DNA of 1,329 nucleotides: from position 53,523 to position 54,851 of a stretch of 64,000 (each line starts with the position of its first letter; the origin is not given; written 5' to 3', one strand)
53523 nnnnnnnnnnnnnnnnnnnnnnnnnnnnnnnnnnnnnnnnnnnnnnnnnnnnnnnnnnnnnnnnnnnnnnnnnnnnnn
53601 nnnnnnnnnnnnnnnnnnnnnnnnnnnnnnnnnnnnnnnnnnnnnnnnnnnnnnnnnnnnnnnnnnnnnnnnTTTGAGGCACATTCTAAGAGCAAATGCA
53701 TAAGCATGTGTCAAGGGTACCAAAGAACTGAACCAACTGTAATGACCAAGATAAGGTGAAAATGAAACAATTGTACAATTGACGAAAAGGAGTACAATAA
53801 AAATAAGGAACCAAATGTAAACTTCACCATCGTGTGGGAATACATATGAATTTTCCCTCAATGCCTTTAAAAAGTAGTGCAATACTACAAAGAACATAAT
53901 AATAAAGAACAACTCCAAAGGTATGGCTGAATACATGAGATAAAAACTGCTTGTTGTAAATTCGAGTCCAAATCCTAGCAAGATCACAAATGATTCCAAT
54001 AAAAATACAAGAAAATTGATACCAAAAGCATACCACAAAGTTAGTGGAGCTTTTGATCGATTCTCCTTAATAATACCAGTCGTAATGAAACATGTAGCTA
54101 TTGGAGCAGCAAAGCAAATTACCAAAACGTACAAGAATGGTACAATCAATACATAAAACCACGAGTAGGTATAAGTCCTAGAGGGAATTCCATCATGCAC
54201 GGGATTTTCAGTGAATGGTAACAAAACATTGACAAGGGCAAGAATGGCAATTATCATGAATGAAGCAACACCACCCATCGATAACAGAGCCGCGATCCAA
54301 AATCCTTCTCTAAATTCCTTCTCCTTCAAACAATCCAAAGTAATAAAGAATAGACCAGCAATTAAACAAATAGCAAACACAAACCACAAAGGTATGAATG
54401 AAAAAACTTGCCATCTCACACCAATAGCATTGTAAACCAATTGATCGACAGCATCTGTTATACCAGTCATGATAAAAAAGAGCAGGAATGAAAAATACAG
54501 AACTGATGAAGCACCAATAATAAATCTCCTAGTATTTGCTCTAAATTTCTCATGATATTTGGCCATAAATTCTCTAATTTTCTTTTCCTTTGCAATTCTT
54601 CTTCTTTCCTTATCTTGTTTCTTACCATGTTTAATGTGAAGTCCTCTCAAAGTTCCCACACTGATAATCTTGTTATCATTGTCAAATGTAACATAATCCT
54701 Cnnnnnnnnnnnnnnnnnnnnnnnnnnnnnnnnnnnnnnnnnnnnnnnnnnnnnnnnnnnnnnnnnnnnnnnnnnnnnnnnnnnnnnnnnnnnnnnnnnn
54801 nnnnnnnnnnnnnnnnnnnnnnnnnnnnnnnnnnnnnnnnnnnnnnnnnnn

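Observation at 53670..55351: F-box domain fused to a seven-helix membrane domain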

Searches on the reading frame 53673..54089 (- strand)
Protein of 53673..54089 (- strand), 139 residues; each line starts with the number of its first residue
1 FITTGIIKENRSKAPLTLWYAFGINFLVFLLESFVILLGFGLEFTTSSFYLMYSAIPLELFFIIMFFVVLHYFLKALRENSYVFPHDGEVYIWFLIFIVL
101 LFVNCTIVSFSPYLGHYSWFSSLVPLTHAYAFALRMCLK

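Call 84: search_solved_structures(query=A7, max_evalue=10)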
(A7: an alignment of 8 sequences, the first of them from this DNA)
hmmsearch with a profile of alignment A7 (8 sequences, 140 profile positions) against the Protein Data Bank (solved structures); distinct sequences matched with E-value up to 10: 1.
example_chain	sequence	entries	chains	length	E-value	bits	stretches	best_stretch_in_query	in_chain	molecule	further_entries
7zc6_E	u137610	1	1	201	2.3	11.5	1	17-109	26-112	RnfE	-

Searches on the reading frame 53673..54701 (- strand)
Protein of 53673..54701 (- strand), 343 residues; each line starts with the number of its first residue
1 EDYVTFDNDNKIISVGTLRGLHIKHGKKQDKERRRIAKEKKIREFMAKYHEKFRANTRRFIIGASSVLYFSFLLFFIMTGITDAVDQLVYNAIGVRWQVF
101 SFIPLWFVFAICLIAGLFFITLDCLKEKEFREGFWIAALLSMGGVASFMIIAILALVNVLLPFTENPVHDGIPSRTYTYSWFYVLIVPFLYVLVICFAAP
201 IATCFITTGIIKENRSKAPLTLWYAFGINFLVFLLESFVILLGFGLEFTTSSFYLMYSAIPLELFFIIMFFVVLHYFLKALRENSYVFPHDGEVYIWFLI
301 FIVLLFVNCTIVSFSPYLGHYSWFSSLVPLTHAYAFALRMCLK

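Call 17: search_protein_representatives(alignment_id=A2)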
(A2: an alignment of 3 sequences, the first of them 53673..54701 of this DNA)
Query: 3 sequences, 344 profile positions. Proteins with E-value up to 0.001 (for the whole library): 9; up to 1e-10: 5; up to 1e-30: 2. The best 9 are listed.
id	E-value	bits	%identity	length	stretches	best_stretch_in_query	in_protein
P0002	6.1e-209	709.7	-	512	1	1-344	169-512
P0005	5.0e-38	147.7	-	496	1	1-342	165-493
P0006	7.8e-27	110.9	-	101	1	67-145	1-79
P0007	4.0e-24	101.9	-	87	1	260-344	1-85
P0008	3.8e-18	82.3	-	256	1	84-341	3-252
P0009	5.7e-09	52.1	-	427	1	16-337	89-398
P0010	1.7e-07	47.2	-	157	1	63-200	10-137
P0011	1.3e-06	44.3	-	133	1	249-339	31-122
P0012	4.0e-05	39.5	-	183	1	85-260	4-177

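Call 19: list_cluster_members(proteins=[P0005, P0009, P0008, P0006, P0007, P0010, P0011, P0012, P0002, P0001])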
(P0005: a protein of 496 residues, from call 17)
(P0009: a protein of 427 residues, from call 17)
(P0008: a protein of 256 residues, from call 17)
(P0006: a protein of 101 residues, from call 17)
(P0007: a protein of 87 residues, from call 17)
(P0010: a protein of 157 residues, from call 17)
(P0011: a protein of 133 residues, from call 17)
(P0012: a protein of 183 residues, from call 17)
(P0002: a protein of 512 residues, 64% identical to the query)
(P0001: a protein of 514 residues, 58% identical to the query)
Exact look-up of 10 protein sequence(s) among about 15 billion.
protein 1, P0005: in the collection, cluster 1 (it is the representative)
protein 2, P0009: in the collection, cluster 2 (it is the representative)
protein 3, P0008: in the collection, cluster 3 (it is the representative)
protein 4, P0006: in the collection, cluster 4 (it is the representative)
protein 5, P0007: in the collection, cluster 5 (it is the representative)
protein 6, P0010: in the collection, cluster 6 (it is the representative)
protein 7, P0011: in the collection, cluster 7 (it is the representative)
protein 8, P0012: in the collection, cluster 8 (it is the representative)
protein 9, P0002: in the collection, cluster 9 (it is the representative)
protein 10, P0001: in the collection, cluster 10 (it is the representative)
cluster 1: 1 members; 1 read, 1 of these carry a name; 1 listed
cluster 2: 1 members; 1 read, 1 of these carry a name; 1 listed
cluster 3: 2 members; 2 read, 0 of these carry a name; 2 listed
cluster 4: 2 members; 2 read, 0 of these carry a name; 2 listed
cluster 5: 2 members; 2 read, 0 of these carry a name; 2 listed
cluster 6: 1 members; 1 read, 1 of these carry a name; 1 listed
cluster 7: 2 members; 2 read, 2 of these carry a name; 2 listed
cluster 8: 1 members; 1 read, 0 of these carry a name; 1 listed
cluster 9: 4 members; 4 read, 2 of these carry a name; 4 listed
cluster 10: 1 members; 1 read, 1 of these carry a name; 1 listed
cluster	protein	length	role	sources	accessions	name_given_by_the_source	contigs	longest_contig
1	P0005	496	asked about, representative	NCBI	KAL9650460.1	hypothetical protein ABK040_004684 [Willaertia magna]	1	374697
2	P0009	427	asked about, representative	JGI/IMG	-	hypothetical protein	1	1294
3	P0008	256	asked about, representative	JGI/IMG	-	-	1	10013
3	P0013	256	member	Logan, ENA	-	-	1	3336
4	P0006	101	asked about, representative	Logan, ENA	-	-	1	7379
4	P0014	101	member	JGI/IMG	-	-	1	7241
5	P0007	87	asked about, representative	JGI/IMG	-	-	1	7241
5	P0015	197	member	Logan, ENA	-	-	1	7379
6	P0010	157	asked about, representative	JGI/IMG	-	hypothetical protein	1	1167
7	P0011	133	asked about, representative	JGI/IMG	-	hypothetical protein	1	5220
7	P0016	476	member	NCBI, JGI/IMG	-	hypothetical protein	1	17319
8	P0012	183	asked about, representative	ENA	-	-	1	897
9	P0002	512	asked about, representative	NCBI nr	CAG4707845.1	unnamed protein product [Naegleria fowleri]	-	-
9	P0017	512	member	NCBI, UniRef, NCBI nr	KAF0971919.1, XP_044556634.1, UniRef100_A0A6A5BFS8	hypothetical protein FDP41_009615 [Naegleria fowleri] | F-box domain-containing protein n=1 Tax=Naegleria fowleri TaxID=5763 ... | uncharacterized protein FDP41_009615 [Naegleria fowleri]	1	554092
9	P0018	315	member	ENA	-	-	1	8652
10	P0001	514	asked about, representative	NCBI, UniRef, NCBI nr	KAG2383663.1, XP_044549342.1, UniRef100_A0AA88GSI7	hypothetical protein C9374_004334 [Naegleria lovaniensis] | F-box domain-containing protein n=1 Tax=Naegleria lovaniensis TaxID=51637 ... | uncharacterized protein C9374_004334 [Naegleria lovaniensis]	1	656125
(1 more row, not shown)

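Call 20: search_protein_families(library=pfam, proteins=[P0005, P0009, P0008], max_evalue=1)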
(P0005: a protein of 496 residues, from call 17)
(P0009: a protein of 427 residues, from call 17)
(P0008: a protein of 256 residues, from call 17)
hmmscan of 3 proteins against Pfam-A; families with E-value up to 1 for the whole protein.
P0005 (496 aa): 6 families
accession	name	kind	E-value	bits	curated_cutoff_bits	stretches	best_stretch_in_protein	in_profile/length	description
PF12937.12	F-box-like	-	8.1e-13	48.4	24.3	1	83-123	3-43/47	F-box-like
PF00646.38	F-box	-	2.1e-08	34.2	20.5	1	83-121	3-41/43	F-box domain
PF20394.4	DUF6688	-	0.0036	17.4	26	1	295-462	3-162/248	DUF6688 N-terminal domain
PF15966.10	F-box_4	-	0.13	12.6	32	1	83-109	7-33/116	F-box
PF03707.21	MHYT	-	0.16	12.4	21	1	395-424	10-39/59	Bacterial signalling protein N terminal repeat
PF07126.18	ZapC_C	-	0.2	12.2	27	1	106-140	2-35/81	Cell-division protein ZapC, C-terminal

P0009 (427 aa): 2 families
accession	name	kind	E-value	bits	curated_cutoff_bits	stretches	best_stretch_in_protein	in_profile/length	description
PF12937.12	F-box-like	-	1.8e-05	24.8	24.3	1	21-64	2-42/47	F-box-like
PF00646.38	F-box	-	0.077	13.4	20.5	1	23-64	4-42/43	F-box domain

P0008 (256 aa): 1 family
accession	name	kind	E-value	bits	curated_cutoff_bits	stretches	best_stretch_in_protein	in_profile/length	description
PF06570.16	DUF1129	-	0.0044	17.1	29.1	1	108-198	117-203/207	Protein of unknown function (DUF1129)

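Call 26: find_homologous_proteins(query=A4, max_evalue=0.01)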
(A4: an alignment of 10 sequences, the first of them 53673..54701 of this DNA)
Query A4 (10 sequences) (343 aa, profile of the alignment): 5 proteins with E <= 0.01 among 8000 candidates.
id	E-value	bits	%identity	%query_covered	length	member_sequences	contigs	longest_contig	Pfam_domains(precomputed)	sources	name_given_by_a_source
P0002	6.7e-135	468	62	100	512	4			PF00646.39,PF12937.13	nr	nr:unnamed protein product [Naegleria fowleri]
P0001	1.2e-134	467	63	100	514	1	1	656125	PF00646.39,PF12937.13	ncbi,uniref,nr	ncbi:hypothetical protein C9374_004334 [Naegleria lovaniensis]|uniref:F-box domain-containing protei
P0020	2.4e-66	242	40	13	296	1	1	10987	-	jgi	jgi:hypothetical protein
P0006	2.7e-13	68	61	24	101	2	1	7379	-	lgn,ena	-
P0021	7.8e-5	40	-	-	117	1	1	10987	-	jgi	jgi:hypothetical protein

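Call 35: predict_structure(alignment_id=A4)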
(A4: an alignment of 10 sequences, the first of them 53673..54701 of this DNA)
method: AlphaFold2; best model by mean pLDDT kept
length: 343 residues; sequences in the alignment: 10
mean_pLDDT: 73.0   pTM: 0.63
mean pLDDT of the five models: 73.0, 72.0, 71.5, 69.6, 67.7
residues with pLDDT >= 90: 0; 70-90: 212; 50-70: 124; < 50: 7
segments of 3 or more residues with pLDDT < 50: 285-288
pLDDT, mean of each block of 10 residues (from residue 1): 68 69 78 84 81 81 84 81 64 60 74 77 62 58 70 73 63 64 68 70 69 71 72 78 69 71 86 82 59 79 86 70 79 81 74
secondary structure, 60 per line:
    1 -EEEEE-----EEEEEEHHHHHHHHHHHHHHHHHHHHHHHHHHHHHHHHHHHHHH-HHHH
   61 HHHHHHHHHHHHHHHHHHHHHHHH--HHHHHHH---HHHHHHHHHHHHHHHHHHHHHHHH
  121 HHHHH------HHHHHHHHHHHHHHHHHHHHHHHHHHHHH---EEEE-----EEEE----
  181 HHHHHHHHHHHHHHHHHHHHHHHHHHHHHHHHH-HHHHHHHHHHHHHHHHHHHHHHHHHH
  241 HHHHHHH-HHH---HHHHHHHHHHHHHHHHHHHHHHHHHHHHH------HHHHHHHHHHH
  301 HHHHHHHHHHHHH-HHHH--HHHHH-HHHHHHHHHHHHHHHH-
elements in order: E2-6 E12-17 H18-55 H57-84 H87-93 H97-125 H132-160 E164-167 E173-176 H181-213 H215-247 H255-283 H290-313 H315-318 H321-325 H327-342

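Call 41: find_encoding_contigs(protein=P0017, flank=6000, max_places=2)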
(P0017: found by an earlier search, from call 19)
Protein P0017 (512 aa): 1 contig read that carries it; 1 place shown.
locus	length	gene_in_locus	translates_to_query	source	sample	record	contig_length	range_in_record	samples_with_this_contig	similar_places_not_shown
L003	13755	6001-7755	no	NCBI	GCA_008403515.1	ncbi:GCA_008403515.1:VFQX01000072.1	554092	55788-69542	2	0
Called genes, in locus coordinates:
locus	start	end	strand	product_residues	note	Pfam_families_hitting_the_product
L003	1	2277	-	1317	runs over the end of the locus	PF05378:Hydant_A_N, PF01968:Hydantoinase_A, PF19278:Hydant_A_C, PF02538:Hydantoinase_B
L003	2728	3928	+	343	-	PF04909:Amidohydro_2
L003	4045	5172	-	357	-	-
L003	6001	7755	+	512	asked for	PF00646:F-box (weak), PF12937:F-box-like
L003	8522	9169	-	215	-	PF01661:Macro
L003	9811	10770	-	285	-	-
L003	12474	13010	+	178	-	PF04062:P21-Arc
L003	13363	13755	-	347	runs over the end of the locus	PF04427:Brix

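Call 42: find_encoding_contigs(protein=P0005, flank=6000, max_places=2)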
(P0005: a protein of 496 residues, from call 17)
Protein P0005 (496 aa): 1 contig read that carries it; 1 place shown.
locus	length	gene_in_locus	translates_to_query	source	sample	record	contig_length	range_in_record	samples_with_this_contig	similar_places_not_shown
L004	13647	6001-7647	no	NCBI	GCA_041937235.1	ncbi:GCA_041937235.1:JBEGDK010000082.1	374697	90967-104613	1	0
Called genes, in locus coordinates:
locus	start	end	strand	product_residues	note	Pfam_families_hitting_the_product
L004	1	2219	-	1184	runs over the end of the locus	PF17065:UPF0669 (faint)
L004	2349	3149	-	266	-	PF13893:RRM_5 (faint), PF00076:RRM_1, PF16367:RRM_7 (faint), PF00076:RRM_1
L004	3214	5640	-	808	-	PF02518:HATPase_c (weak), PF13589:HATPase_c_3, PF00183:HSP90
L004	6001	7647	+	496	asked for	PF00646:F-box, PF12937:F-box-like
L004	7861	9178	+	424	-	PF00155:Aminotran_1_2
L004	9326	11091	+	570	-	PF03055:RPE65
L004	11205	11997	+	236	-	PF00071:Ras, PF08477:Roc (weak)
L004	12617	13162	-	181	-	PF04457:MJ1316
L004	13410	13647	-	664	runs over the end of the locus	PF06472:ABC_membrane_2, PF00005:ABC_tran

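Call 47: search_solved_structures(query=A4, max_evalue=10)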
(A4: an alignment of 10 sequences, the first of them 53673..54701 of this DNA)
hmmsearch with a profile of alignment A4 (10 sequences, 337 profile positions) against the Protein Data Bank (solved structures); distinct sequences matched with E-value up to 10: 5.
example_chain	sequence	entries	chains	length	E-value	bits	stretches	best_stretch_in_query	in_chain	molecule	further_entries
6w6l_6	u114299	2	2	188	0.017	17.4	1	11-84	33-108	Calcium load-activated calcium channel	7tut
7qix_F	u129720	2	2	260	0.042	16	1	8-59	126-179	40S ribosomal protein S3a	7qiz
8auv_F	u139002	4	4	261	0.059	15.6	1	8-58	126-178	eS1 (40S ribosomal protein S3a) | 40S ribosomal protein S3a | Small ribosomal subunit protein eS1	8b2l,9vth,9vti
11kc_A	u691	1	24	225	0.093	14.9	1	210-310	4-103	Designed nanoparticle O43-TM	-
9h3g_BV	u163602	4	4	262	1.1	11.4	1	9-56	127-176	Small ribosomal subunit protein eS1y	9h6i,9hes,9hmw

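Call 59: find_encoding_contigs(protein=P0016, flank=8000, max_places=3)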
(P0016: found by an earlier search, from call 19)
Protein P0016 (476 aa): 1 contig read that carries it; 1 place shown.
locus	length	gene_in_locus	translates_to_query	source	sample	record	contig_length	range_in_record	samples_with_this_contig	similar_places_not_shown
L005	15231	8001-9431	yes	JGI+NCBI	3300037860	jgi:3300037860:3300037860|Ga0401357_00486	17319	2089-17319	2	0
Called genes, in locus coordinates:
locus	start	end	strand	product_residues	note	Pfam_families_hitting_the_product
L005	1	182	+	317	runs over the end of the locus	-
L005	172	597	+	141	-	PF01753:zf-MYND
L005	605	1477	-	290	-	PF00128:Alpha-amylase (faint)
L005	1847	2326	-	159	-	-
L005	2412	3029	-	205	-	PF12158:DUF3592 (weak)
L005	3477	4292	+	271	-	PF00443:UCH, PF13423:UCH_1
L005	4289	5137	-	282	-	PF01694:Rhomboid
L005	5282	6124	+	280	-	PF00561:Abhydrolase_1, PF12146:Hydrolase_4, PF12697:Abhydrolase_6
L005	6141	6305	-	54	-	-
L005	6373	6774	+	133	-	PF28435:DUF8395 (weak)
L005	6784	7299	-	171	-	PF02750:Synapsin_C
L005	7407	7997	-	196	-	PF02078:Synapsin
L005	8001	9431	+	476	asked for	PF00646:F-box (faint), PF12937:F-box-like (weak)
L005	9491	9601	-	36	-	-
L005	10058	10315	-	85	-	-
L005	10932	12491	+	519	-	-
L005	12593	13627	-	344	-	-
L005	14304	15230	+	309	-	?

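Call 60: find_encoding_contigs(protein=P0008, flank=6000, max_places=2)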
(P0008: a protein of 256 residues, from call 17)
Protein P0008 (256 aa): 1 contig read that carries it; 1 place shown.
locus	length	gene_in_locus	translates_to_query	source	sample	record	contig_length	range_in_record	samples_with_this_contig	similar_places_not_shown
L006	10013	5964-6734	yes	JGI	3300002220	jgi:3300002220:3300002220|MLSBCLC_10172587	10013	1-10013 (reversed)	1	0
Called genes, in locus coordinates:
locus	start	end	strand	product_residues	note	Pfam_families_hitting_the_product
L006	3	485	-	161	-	?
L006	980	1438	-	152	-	PF00069:Pkinase, PF07714:PK_Tyr_Ser-Thr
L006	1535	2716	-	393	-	-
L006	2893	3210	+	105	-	-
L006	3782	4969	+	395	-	PF06472:ABC_membrane_2, PF00005:ABC_tran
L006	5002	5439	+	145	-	-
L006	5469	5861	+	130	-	-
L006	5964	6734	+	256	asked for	-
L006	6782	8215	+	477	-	-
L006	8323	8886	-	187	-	PF00022:Actin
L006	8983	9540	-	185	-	PF00022:Actin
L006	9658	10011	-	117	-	?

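Call 63: search_protein_families(library=pfam, alignment_id=A4, max_evalue=10)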
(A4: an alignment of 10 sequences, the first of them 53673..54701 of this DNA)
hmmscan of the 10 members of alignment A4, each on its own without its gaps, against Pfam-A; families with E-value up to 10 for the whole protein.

A. member 1, window:53673-54701:- (343 aa): 1 family
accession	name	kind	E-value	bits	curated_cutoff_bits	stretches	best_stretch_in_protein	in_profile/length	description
PF24151.2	ArlX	-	0.38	10.6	28.7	1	258-283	8-33/229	ArlX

B. families by the number of members that match (of 10 scanned): 9 families
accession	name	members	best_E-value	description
PF06570.16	DUF1129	2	0.0044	Protein of unknown function (DUF1129)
PF08790.17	zf-LYAR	2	0.24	LYAR-type C2HC zinc finger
PF20394.4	DUF6688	1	0.0014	DUF6688 N-terminal domain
PF03707.21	MHYT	1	0.093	Bacterial signalling protein N terminal repeat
PF12171.14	zf-C2H2_jaz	1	0.16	Zinc-finger double-stranded RNA-binding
PF05056.17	DUF674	1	0.2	Protein of unknown function (DUF674)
PF24151.2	ArlX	1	0.38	ArlX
PF08573.15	SAE2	1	0.46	DNA endonuclease activator SAE2/CtIP C-terminus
PF00951.23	Arteri_Gl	1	1.9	Arterivirus GL envelope glycoprotein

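Call 76: find_homologous_proteins(query=L005:3477-4289:+, max_evalue=1e-10)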
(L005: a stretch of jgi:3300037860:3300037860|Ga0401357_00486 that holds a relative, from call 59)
Query L005:3477-4289:+ (271 aa): 1389 proteins with E <= 1e-10 among 1653 candidates; the best 120 are listed.
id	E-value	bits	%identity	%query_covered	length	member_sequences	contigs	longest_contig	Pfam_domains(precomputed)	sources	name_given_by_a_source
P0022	2.7e-180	615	100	100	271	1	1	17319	PF00443.36,PF13423.13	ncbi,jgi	jgi:ubiquitin carboxyl-terminal hydrolase 12/46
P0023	6.1e-123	427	72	95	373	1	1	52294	PF00443.36,PF13423.13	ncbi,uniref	ncbi:UBP4 [Acrasis kona]|uniref:ubiquitinyl hydrolase 1 n=1 Tax=Acrasis kona TaxID=1008807 RepID=A0A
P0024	3.9e-87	310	55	90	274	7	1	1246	PF00443.36,PF13423.13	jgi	-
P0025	7.9e-87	309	57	92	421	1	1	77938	PF00443.36,PF13423.13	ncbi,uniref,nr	ncbi:hypothetical protein CYY_001705 [Polysphondylium violaceum]|uniref:Ubiquitin carboxyl-terminal 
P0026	1.3e-86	308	50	99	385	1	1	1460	PF00443.36,PF13423.13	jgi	-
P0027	1.4e-86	308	58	90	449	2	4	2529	PF00443.36,PF13423.13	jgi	-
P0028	8.4e-85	302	53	93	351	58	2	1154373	PF00443.36,PF13423.13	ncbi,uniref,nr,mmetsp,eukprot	ncbi:ubiquitin carboxyl-terminal hydrolase [Chloropicon primus]|uniref:ubiquitinyl hydrolase 1 n=1 T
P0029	9.9e-85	302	53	90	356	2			PF00443.36,PF13423.13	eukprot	eukprot:GILJ01003142.1.p1 GENE.GILJ01003142.1~~GILJ01003142.1.p1 ORF type:complete len:357 (+),score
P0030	1.4e-84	301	53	90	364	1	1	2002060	PF00443.36,PF13423.13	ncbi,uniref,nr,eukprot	ncbi:hypothetical protein SELMODRAFT_414775 [Selaginella moellendorffii]|uniref:ubiquitinyl hydrolas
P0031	1.6e-84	301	53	90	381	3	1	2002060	PF00443.36,PF13423.13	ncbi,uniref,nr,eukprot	ncbi:ubiquitin carboxyl-terminal hydrolase 3 isoform X1 [Selaginella moellendorffii]|uniref:ubiquiti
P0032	9.3e-84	298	52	92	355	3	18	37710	PF00443.36,PF13423.13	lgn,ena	-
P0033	1.2e-83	298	54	90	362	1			PF00443.36,PF13423.13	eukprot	eukprot:Nk52_evm39s2531 gene=Nk52_evmTU39s2531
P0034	3.2e-83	297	47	97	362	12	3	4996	PF00443.36,PF13423.13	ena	-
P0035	5.5e-83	296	50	90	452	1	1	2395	PF00443.36,PF13423.13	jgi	-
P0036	5.5e-83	296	53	90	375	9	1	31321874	PF00443.36,PF13423.13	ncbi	ncbi:Ubiquitin carboxyl-terminal hydrolase 3 [Orobanche gracilis]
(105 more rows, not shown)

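Call 79: find_encoding_contigs(protein=P0009, flank=2000, max_places=3)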
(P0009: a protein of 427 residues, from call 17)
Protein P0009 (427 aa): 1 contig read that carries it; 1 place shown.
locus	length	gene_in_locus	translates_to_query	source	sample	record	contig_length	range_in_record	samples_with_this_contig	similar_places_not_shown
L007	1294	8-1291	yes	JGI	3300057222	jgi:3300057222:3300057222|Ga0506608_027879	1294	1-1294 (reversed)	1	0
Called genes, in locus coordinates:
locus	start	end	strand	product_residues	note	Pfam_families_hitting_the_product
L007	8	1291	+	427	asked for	PF12937:F-box-like (faint)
